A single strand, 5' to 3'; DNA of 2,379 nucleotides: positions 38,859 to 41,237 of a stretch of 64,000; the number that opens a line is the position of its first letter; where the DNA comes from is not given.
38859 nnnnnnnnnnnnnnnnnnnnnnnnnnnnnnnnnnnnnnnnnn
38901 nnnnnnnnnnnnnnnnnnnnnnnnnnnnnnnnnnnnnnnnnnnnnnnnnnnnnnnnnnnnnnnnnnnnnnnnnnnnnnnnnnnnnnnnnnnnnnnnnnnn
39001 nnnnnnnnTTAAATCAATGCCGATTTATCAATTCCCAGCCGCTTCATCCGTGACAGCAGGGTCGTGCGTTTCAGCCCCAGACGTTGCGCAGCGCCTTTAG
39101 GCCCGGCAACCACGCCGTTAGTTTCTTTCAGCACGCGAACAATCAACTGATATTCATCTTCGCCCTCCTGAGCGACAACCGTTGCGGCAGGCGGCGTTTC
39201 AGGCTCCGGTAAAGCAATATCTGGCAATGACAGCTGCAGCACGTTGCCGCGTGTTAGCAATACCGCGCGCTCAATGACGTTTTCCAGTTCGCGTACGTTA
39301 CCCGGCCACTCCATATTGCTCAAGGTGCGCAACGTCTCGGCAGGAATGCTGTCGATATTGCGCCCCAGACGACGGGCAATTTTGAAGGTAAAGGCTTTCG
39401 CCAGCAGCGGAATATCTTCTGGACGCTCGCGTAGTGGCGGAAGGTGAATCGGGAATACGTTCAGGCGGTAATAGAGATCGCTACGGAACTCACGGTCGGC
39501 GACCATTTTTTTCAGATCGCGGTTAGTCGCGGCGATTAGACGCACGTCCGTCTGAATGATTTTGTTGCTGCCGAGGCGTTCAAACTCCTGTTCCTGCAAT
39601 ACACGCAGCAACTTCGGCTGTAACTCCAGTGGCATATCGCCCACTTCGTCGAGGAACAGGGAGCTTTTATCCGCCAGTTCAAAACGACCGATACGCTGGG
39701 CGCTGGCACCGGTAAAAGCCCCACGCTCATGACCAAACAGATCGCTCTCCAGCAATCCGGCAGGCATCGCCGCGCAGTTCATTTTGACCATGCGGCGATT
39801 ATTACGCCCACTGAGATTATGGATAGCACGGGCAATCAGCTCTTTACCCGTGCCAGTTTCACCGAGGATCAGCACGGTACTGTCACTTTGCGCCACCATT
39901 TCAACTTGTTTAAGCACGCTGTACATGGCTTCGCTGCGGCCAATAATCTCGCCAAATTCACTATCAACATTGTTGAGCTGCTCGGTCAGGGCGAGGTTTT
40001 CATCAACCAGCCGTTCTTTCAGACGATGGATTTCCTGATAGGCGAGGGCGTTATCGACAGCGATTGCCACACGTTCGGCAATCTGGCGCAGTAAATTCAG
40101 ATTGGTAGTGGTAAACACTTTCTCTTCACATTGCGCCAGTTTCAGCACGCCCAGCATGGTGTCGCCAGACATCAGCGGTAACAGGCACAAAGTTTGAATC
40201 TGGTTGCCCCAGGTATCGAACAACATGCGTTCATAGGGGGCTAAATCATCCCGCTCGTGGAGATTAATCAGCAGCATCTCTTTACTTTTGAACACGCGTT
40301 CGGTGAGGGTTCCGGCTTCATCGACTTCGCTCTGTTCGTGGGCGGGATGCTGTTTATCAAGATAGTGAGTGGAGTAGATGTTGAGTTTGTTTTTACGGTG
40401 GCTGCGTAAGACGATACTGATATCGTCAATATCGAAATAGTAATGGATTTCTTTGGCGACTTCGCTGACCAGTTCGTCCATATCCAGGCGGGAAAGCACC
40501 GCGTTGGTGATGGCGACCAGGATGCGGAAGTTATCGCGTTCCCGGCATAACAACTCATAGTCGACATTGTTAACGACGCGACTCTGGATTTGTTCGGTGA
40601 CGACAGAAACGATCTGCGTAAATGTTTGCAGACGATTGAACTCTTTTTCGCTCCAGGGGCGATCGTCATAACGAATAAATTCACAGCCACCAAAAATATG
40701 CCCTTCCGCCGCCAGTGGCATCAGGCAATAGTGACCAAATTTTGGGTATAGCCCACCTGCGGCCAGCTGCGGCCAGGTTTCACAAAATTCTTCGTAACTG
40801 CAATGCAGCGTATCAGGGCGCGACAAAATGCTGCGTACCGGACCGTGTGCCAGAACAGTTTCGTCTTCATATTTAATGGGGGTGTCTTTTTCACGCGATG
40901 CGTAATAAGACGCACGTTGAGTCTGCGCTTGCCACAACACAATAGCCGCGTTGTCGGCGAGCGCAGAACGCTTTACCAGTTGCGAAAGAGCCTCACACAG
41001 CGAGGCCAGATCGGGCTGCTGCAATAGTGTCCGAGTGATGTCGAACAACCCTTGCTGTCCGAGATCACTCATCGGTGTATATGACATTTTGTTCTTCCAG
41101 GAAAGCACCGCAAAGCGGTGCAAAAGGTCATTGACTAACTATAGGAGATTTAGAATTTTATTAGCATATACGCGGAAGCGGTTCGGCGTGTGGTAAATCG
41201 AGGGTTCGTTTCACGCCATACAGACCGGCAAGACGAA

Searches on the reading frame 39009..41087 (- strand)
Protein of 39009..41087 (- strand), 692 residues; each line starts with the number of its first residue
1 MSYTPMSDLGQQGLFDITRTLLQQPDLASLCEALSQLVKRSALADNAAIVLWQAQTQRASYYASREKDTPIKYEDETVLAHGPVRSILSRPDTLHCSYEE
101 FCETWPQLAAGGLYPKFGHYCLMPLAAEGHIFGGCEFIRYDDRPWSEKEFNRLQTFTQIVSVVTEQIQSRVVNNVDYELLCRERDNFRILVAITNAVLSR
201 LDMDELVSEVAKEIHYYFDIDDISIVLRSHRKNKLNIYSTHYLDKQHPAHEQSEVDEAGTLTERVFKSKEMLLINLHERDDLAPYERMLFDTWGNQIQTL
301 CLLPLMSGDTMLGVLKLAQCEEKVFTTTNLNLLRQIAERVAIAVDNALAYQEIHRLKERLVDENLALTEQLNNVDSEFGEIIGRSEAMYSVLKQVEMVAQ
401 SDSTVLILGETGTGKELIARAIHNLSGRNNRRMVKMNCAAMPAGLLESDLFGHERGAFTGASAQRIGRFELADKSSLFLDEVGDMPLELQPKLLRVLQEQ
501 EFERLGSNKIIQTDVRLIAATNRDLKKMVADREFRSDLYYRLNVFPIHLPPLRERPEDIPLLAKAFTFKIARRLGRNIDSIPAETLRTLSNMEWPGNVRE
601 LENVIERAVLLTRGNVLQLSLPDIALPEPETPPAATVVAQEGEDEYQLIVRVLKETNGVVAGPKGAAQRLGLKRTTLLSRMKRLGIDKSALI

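Call 58: search_protein_families(library=ncbifam, proteins=[window:39009-41087:-])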
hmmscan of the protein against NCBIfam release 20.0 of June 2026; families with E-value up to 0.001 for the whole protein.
window:39009-41087:- (692 aa): 27 families (the best 25 are shown)
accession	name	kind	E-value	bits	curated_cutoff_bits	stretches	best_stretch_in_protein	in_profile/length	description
NF011958.0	PRK15429.1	equivalog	0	1548.6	830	1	1-692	1-692/692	formate hydrogenlyase transcriptional activator FlhA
TIGR01817.1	nifA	equivalog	7.5e-116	388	528.85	1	190-618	7-434/534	nif-specific transcriptional activator NifA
NF003451.0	PRK05022.1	equivalog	1.4e-111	373.8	476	1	301-687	115-511/512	nitric oxide reductase transcriptional regulator NorR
NF041552.1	TF_PrdR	equivalog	1.7e-99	333.7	795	1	352-683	236-575/577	sigma-54 dependent transcriptional regulator PrdR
TIGR02915.1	PEP_resp_reg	equivalog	3.2e-99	332.8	502.6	1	359-686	121-444/445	PEP-CTERM-box response regulator transcription factor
NF008469.0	PRK11361.1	equivalog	1.6e-96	323.8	714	1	362-688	127-458/461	acetoacetate metabolism transcriptional regulator AtoC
TIGR01818.1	ntrC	equivalog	4.5e-94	315.8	558.6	1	370-650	125-403/463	nitrogen regulation protein NR(I)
NF038308.1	RNA_repair_RtcR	equivalog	3.6e-93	313.2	650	1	367-623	168-433/530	RNA repair transcriptional activator RtcR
NF011695.0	PRK15115.1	equivalog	2.9e-88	296.6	763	1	366-684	121-436/445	two-component system response regulator GlrR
NF050807.1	TransRegFlbDCaul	equivalog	9.4e-88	295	750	1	371-636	110-373/454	sigma-54-dependent transcriptional regulator FlbD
TIGR02974.1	phageshock_pspF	equivalog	2.5e-86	290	443.55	1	381-614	1-235/336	phage shock protein operon transcriptional activator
NF007689.0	PRK10365.1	equivalog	3.7e-86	289.6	760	1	368-683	129-441/441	sigma-54-dependent response regulator transcription factor ZraR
TIGR02329.1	propionate_PrpR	equivalog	3.4e-82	276.8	499.2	1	337-682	172-525/526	propionate catabolism operon regulatory protein PrpR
NF041946.1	LuxO_transreg_Vib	equivalog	1.6e-79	267.9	800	1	369-621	123-375/463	quorum-sensing sigma-54 dependent transcriptional regulator LuxO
NF008176.1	PRK10923.1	equivalog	1.4e-78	264.6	620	1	372-623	131-383/469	nitrogen regulation protein NR(I)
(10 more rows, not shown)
